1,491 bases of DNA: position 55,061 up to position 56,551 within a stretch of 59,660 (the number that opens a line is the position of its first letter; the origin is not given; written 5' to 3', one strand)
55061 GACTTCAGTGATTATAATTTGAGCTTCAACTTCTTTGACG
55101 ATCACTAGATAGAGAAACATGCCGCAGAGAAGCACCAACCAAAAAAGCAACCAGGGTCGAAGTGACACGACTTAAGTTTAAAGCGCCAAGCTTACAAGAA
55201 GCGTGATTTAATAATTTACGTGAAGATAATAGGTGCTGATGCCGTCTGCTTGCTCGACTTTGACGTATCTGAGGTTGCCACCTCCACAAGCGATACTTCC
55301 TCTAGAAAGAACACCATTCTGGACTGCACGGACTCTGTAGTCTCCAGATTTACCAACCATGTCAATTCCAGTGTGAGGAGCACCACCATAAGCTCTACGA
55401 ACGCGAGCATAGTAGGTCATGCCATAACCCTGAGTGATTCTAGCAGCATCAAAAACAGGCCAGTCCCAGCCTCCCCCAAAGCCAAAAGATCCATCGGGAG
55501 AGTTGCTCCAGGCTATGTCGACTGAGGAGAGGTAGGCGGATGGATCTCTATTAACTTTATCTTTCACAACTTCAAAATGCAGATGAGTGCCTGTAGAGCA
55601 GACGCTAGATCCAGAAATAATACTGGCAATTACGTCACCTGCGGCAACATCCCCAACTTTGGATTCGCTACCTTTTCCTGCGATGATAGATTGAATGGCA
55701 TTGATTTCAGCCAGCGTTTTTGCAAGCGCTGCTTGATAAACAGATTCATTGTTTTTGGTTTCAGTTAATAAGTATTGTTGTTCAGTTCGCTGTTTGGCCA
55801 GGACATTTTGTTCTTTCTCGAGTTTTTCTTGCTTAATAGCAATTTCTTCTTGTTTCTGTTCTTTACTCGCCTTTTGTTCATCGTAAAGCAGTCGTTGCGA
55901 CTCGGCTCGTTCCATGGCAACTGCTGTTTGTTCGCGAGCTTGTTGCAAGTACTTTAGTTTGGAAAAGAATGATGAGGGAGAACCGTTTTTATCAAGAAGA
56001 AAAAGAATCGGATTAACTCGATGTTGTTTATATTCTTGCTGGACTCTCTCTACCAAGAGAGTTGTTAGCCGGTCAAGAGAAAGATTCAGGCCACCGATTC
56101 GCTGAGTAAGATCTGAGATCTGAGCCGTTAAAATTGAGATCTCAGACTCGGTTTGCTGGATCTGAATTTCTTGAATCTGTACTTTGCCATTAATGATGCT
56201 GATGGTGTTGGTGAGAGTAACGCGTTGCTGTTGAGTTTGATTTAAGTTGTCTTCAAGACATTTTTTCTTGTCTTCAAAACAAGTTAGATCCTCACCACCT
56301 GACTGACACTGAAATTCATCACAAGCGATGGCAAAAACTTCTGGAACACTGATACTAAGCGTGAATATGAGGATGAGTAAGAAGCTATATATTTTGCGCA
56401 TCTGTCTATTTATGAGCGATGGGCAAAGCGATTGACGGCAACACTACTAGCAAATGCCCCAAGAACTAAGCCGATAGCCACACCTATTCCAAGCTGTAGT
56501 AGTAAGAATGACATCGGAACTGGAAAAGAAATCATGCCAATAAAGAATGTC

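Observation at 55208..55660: Apparent circular permutation of the M23 metallopeptidase domain in the FtsEX-linked hydrolase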

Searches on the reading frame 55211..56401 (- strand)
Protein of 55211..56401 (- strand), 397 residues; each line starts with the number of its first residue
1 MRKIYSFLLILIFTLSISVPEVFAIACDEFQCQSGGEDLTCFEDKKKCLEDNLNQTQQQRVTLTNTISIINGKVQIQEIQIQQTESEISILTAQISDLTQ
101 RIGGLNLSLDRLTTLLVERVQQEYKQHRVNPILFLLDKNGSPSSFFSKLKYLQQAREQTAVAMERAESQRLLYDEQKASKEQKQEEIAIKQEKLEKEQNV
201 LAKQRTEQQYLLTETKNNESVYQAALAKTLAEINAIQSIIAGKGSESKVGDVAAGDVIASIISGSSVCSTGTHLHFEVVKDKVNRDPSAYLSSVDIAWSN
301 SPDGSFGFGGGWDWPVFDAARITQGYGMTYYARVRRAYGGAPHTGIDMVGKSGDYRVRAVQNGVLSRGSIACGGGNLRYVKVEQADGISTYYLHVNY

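Call 3: search_protein_families(library=pfam, proteins=[window:55211-56401:-], max_evalue=10)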
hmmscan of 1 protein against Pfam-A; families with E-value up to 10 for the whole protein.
window:55211-56401:- (397 aa): 2 families
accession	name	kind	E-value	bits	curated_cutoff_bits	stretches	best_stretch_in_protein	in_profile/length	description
PF01551.29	Peptidase_M23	-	1.2e-09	38.7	28.7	2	251-287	62-96/96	Peptidase family M23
PF11335.13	DUF3137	-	0.06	13.6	26.1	1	146-215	7-70/139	Protein of unknown function (DUF3137)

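Call 4: search_protein_families(library=ncbifam, proteins=[window:55211-56401:-], max_evalue=10)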
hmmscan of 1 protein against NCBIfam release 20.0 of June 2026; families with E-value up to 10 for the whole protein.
window:55211-56401:- (397 aa): 8 families
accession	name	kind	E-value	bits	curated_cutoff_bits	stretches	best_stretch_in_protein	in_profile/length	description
NF008644.1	PRK11637.1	equivalog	0.0024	16.9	270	1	50-235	17-201/385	murein hydrolase activator EnvC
NF053738.1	S2SprSpoIIQBc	equivalog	0.0028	17.3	250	1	248-292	179-224/232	stage II sporulation protein SpoIIQ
NF052336.1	PdgHdaseHSB100310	equivalog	0.012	15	500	1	313-396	36-107/316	peptidoglycan hydrolase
NF052530.1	Heli_ShapePgp3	exception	0.021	14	300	1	250-294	224-267/270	peptidoglycan metallopeptidase Pgp3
NF045780.1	TrlF_fam_ATP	equivalog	0.027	13.2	350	1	46-238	472-651/944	TrlF family AAA-like ATPase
NF008652.0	PRK11649.1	equivalog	0.26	9.9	341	1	252-282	373-401/439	murein DD-endopeptidase MepM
TIGR02168.1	SMC_prok_B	equivalog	0.61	7.7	567.35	1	43-242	741-949/1181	chromosome segregation protein SMC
TIGR02169.1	SMC_prok_A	equivalog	0.97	7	729.4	1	43-238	287-477/1165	chromosome segregation protein SMC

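Call 5: search_solved_structures(query=window:55211-56401:-, max_evalue=10, show_alignments=3)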
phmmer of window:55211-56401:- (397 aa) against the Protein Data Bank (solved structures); distinct sequences matched with E-value up to 10: 16.
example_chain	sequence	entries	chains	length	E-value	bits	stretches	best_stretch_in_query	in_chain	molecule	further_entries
5kqb_A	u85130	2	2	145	0.012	18.1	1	248-285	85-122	Peptidase M23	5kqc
3slu_A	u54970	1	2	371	0.033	16.6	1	269-395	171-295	M23 peptidase domain protein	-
5j1l_A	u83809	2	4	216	0.034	16.6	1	342-396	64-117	ToxR-activated gene (TagE)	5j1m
9gy1_A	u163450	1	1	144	0.042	16.2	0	339-396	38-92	Peptidase, M23 family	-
6muk_A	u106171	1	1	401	0.059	15.8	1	308-395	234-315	Peptidase M23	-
6ofp_A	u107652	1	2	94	0.12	14.8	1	18-70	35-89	Protein bicaudal D homolog 2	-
2b44_A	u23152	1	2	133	0.14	14.5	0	251-293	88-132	Glycyl-glycine endopeptidase lytM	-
2b0p_A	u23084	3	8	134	0.14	14.5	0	251-293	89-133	Glycyl-glycine endopeptidase lytM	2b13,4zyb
4qp5_A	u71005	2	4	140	0.15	14.5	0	248-292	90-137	Lysostaphin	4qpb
4ytd_A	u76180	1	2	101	0.33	13.3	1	18-67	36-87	Protein bicaudal D homolog 1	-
3uz0_B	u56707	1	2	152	0.47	12.8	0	344-394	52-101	Stage II sporulation protein Q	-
5nmy_A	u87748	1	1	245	1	11.7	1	248-369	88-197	Lysostaphin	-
4lxc_A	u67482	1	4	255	1.2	11.5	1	248-369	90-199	Lysostaphin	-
6nu2_8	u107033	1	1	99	1.8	10.9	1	144-214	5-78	39S ribosomal protein L40, mitochondrial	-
9t0z_U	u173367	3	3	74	2.5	10.4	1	153-207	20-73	Small ribosomal subunit protein bS21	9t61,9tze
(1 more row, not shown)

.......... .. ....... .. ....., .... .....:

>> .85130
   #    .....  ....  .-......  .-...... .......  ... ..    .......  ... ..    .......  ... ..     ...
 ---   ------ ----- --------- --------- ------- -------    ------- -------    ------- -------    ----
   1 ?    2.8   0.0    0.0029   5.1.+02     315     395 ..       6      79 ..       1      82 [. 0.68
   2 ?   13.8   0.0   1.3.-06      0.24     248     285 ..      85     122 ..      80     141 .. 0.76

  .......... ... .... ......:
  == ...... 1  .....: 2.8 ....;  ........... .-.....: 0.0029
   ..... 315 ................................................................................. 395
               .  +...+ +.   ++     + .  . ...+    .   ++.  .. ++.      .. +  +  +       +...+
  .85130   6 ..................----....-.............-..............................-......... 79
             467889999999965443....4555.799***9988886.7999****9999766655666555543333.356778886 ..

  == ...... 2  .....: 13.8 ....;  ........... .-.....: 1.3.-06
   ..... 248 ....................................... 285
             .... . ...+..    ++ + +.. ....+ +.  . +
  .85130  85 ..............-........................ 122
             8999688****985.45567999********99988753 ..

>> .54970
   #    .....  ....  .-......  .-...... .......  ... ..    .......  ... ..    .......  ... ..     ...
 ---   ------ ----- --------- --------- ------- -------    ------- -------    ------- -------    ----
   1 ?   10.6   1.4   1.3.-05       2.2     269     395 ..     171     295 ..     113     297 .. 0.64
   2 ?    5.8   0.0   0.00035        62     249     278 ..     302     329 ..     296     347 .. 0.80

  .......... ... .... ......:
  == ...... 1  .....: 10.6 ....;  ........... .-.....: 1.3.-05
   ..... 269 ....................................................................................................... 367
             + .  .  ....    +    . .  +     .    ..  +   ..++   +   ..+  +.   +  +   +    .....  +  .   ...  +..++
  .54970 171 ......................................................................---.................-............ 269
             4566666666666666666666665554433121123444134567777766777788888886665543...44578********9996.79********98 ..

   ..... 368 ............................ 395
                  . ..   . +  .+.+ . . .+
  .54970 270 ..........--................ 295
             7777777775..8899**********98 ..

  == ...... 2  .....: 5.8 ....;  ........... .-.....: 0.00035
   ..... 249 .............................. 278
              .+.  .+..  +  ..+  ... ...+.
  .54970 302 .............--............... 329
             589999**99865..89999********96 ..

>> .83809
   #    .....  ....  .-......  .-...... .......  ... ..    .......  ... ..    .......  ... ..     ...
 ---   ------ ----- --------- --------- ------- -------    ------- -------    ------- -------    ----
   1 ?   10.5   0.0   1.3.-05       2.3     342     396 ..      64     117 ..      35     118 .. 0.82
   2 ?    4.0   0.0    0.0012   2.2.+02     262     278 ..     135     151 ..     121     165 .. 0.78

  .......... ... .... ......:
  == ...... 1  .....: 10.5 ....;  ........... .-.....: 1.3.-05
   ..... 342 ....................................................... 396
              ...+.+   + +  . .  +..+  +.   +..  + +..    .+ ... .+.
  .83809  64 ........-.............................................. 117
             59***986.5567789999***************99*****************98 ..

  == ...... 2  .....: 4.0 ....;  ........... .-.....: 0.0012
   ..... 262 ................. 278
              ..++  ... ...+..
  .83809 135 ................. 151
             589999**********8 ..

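Call 6: find_homologous_proteins(query=window:55211-56401:-, max_evalue=0.001)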
Query window:55211-56401:- (397 aa): 800 proteins with E <= 0.001 among 7309 candidates; the best 120 are listed.
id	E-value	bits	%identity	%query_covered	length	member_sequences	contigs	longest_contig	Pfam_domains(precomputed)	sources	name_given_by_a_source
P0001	4.2e-245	831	94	100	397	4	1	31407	PF01551.30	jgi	-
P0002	5.9e-231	784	89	100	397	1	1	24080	PF01551.30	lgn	-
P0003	1.8e-178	611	70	98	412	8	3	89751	PF01551.30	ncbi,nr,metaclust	ncbi:MAG: hypothetical protein A2632_02585 [Candidatus Pacebacteria bacterium RIFCSPHIGHO2_01_FULL_4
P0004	1.5e-177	608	70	98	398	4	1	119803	PF01551.30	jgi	-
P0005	3.1e-174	597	70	98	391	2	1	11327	PF01551.30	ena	-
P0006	9.0e-167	573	66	100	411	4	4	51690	PF01551.30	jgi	-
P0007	7.9e-159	547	66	98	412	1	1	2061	PF01551.30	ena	-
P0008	4.7e-153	528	61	98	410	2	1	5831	PF01551.30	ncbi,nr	ncbi:MAG: hypothetical protein QG639_544 [Patescibacteria group bacterium]|nr:hypothetical protein [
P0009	2.0e-152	526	65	93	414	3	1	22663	PF01551.30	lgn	-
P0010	3.7e-151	522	59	99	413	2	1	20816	PF01551.30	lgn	-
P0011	1.5e-150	520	60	99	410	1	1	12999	PF01551.30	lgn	-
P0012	1.9e-150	519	62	97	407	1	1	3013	PF01551.30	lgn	-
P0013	4.3e-150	518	59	100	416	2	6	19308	PF01551.30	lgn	-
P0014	7.9e-150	517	60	96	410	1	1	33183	PF01551.30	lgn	-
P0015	2.7e-149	515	64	90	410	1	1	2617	PF01551.30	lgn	-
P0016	4.4e-149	515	61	99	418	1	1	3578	PF01551.30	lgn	-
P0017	4.5e-149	515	59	100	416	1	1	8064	PF01551.30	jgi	jgi:peptidoglycan hydrolase CwlO-like protein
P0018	4.0e-148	512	62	95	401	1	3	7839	PF01551.30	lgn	-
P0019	8.9e-148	510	60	99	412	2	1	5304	PF01551.30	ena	-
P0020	3.5e-147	508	59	99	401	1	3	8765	PF01551.30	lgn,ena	-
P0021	4.1e-147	508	61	96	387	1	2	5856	PF01551.30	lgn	-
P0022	4.8e-147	508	60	95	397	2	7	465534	PF01551.30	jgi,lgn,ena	-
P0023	4.9e-147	508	60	98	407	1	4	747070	PF01551.30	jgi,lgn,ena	-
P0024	9.1e-147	507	61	98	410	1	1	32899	PF01551.30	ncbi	-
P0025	1.1e-146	507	57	99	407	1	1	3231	PF01551.30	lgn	-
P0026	1.4e-146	506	59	98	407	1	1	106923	PF01551.30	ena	-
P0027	2.1e-146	506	58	100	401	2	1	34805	PF01551.30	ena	-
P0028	3.2e-146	505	60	99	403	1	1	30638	PF01551.30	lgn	-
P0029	3.5e-146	505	59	98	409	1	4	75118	PF01551.30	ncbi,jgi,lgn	jgi:peptidoglycan hydrolase CwlO-like protein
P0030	4.9e-146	505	61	95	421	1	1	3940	PF01551.30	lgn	-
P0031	2.6e-145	502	60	98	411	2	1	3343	PF01551.30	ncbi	-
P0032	3.2e-145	502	60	98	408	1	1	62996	PF01551.30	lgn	-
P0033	7.2e-145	501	59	99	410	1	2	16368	PF01551.30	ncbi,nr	ncbi:hypothetical protein KA012_01290 [Candidatus Woesebacteria bacterium]|nr:hypothetical protein [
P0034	9.4e-145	500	62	95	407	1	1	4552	PF01551.30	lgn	-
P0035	1.1e-144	500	60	98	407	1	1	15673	PF01551.30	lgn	-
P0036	1.3e-144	500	60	95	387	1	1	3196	PF01551.30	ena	-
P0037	3.4e-144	499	58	98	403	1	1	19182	PF01551.30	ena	-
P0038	3.9e-144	498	62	93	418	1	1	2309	PF01551.30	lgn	-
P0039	4.7e-144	498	58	95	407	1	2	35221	PF01551.30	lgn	-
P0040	4.8e-144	498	58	99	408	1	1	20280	PF01551.30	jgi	jgi:peptidoglycan hydrolase CwlO-like protein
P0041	6.5e-144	498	64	90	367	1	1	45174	PF01551.30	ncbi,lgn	ncbi:MAG TPA: hypothetical protein VF209_00625 [Patescibacteria group bacterium]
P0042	7.2e-144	498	59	97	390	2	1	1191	PF01551.30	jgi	jgi:peptidoglycan hydrolase CwlO-like protein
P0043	9.2e-144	497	58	99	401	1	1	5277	PF01551.30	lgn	-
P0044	9.8e-144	497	62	94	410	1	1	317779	PF01551.30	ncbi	-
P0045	1.1e-143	497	60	98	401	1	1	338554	PF01551.30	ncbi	-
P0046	2.0e-143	496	61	96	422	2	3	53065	PF01551.30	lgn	-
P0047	2.1e-143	496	58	100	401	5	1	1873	PF01551.30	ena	-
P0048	6.5e-143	494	57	99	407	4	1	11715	PF01551.30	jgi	jgi:peptidoglycan hydrolase CwlO-like protein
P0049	8.5e-143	494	60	95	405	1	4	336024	PF01551.30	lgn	-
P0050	2.3e-142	493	62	90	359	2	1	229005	PF01551.30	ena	-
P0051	3.3e-142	492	56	100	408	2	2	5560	PF01551.30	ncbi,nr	ncbi:hypothetical protein KBC79_04805 [Candidatus Woesebacteria bacterium]|nr:hypothetical protein [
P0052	3.9e-142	492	59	98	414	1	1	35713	PF01551.30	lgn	-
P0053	8.6e-142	491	61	93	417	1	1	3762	PF01551.30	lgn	-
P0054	9.3e-142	491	58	100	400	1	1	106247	PF01551.30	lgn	-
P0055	3.6e-141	489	60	93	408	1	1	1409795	PF01551.30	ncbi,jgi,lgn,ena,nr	ncbi:MAG TPA: hypothetical protein VD999_04745 [Vitreimonas sp.]|nr:hypothetical protein [Vitreimona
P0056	4.3e-141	488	58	99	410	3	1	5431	PF01551.30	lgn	-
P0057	5.3e-141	488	58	98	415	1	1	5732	PF01551.30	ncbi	-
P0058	1.0e-140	487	57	98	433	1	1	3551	PF01551.30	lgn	-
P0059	1.1e-140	487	56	100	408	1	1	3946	PF01551.30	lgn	-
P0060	1.6e-140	486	57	95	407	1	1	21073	PF01551.30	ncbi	-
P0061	2.4e-140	486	58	99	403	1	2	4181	PF01551.30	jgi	jgi:peptidoglycan hydrolase CwlO-like protein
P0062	3.6e-140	485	58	97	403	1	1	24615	PF01551.30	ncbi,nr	ncbi:MAG: hypothetical protein M3Q81_01615 [bacterium]|nr:hypothetical protein [bacterium]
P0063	3.6e-140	485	58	99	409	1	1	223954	PF01551.30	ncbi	-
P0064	3.9e-140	485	58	99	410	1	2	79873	PF01551.30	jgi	jgi:peptidoglycan hydrolase CwlO-like protein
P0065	4.3e-140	485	59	98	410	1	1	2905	PF01551.30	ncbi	-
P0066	5.0e-140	485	57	98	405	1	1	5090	PF01551.30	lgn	-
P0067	9.2e-140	484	59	98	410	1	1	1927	PF01551.30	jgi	jgi:peptidoglycan hydrolase CwlO-like protein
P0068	1.1e-139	484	55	99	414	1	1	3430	PF01551.30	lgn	-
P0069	1.1e-139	484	57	98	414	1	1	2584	PF01551.30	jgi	jgi:peptidoglycan hydrolase CwlO-like protein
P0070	1.2e-139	484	58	98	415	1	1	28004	PF01551.30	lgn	-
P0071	4.2e-139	482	58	95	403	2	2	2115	PF01551.30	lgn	-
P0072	4.5e-139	482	56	98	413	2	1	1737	PF01551.30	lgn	-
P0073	4.9e-139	482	56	100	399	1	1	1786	PF01551.30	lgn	-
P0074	5.9e-139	481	59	95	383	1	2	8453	PF01551.30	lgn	-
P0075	8.9e-139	481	57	99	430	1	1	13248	PF01551.30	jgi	-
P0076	9.2e-139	481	57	98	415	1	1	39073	PF01551.30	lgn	-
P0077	9.9e-139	481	60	95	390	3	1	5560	PF01551.30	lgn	-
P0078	1.5e-138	480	58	95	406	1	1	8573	PF01551.30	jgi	jgi:peptidoglycan hydrolase CwlO-like protein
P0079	1.6e-138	480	59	95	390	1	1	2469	PF01551.30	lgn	-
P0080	1.6e-138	480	56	98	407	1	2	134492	PF01551.30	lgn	-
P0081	4.2e-138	479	57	99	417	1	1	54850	PF01551.30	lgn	-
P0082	9.1e-138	477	57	99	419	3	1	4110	PF01551.30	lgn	-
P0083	1.1e-137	477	58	99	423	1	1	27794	PF01551.30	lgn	-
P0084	2.1e-137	476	59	95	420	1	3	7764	PF01551.30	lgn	-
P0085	2.8e-137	476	58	98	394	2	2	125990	PF01551.30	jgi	jgi:murein DD-endopeptidase MepM/ murein hydrolase activator NlpD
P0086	4.2e-137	475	61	90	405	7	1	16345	PF01551.30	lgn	-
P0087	4.6e-137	475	55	99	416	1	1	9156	PF01551.30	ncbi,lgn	-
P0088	8.5e-137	474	58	95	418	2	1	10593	PF01551.30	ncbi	-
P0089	1.1e-136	474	58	94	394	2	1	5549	PF01551.30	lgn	-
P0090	1.3e-136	474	58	96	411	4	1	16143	PF01551.30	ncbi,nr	ncbi:MAG: hypothetical protein IT416_05040 [Candidatus Pacebacteria bacterium]|nr:hypothetical prote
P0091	1.9e-136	473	59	94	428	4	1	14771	PF01551.30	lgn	-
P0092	4.2e-136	472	57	99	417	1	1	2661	PF01551.30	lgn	-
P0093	4.7e-136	472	57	98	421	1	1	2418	PF01551.30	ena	-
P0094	5.9e-136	471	58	94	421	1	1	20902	PF01551.30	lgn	-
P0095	9.8e-136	471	58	93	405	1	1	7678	PF16454.11,PF01551.30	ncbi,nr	ncbi:MAG: hypothetical protein GF390_03515 [Candidatus Pacebacteria bacterium]|nr:hypothetical prote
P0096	1.3e-135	470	58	94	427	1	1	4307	PF01551.30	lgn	-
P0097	1.3e-135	470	57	98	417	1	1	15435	PF01551.30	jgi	jgi:peptidoglycan hydrolase CwlO-like protein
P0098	2.3e-135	470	59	94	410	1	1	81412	PF01551.30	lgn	-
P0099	2.9e-135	469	56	99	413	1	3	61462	PF01551.30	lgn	-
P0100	4.8e-135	468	55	100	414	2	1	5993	PF01551.30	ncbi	-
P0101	5.0e-135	468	57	98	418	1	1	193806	PF01551.30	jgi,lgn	-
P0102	1.5e-134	467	58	95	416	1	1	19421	PF01551.30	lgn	-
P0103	1.7e-134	467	55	99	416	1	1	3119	PF01551.30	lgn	-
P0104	2.1e-134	466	55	99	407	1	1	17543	PF01551.30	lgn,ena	-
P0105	2.3e-134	466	56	95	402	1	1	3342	PF01551.30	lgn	-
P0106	4.5e-134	465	56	98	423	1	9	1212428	PF01551.30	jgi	jgi:peptidoglycan hydrolase CwlO-like protein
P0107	5.1e-134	465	56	98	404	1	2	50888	PF01551.30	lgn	-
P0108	9.5e-134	464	57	99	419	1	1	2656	PF01551.30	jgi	jgi:peptidoglycan hydrolase CwlO-like protein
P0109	1.2e-133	464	57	94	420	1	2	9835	PF01551.30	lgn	-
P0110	1.9e-133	463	52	100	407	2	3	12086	PF01551.30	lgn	-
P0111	2.2e-133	463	57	99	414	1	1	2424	PF01551.30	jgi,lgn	-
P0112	2.2e-133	463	53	98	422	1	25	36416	PF01551.30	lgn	-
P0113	2.4e-133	463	57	94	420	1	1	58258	PF01551.30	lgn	-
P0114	2.5e-133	463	59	94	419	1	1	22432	PF01551.30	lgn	-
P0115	3.1e-133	463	56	98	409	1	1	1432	PF01551.30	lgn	-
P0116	4.2e-133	462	57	98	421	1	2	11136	PF01551.30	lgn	-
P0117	5.9e-133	462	57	99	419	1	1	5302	PF01551.30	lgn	-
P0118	6.2e-133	462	57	96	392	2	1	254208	PF01551.30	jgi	jgi:peptidoglycan hydrolase CwlO-like protein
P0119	6.6e-133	461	53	98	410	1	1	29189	PF01551.30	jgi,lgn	-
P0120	7.7e-133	461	55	98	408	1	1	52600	PF01551.30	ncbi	-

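Call 25: predict_structure(alignment_id=A1)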
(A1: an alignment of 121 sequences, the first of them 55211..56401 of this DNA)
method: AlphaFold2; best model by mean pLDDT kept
length: 397 residues; sequences in the alignment: 121
mean_pLDDT: 82.8   pTM: 0.55
mean pLDDT of the five models: 82.8, 82.7, 80.5, 80.2, 79.6
residues with pLDDT >= 90: 166; 70-90: 160; 50-70: 55; < 50: 16
segments of 3 or more residues with pLDDT < 50: 326-339
pLDDT, mean of each block of 10 residues (from residue 1): 88 85 67 65 84 82 85 92 96 96 94 90 80 61 80 87 92 96 96 96 91 82 73 59 78 97 84 90 84 81 71 87 54 42 75 92 94 84 94 92
secondary structure, 60 per line:
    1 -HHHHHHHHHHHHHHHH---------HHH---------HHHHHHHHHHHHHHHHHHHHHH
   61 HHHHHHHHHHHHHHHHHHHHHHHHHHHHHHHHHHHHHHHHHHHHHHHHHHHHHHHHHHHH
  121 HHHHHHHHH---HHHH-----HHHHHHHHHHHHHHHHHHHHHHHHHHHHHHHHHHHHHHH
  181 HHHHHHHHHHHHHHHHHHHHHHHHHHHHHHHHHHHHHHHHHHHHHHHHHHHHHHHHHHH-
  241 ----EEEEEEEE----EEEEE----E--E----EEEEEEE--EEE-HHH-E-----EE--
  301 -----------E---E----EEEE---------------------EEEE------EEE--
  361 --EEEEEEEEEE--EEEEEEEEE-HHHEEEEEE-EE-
elements in order: H2-17 H39-129 H133-136 H142-239 E245-252 E257-261 E274-280 E283-285 E321-324 E346-349 E356-358 E363-372 E375-383 E388-393
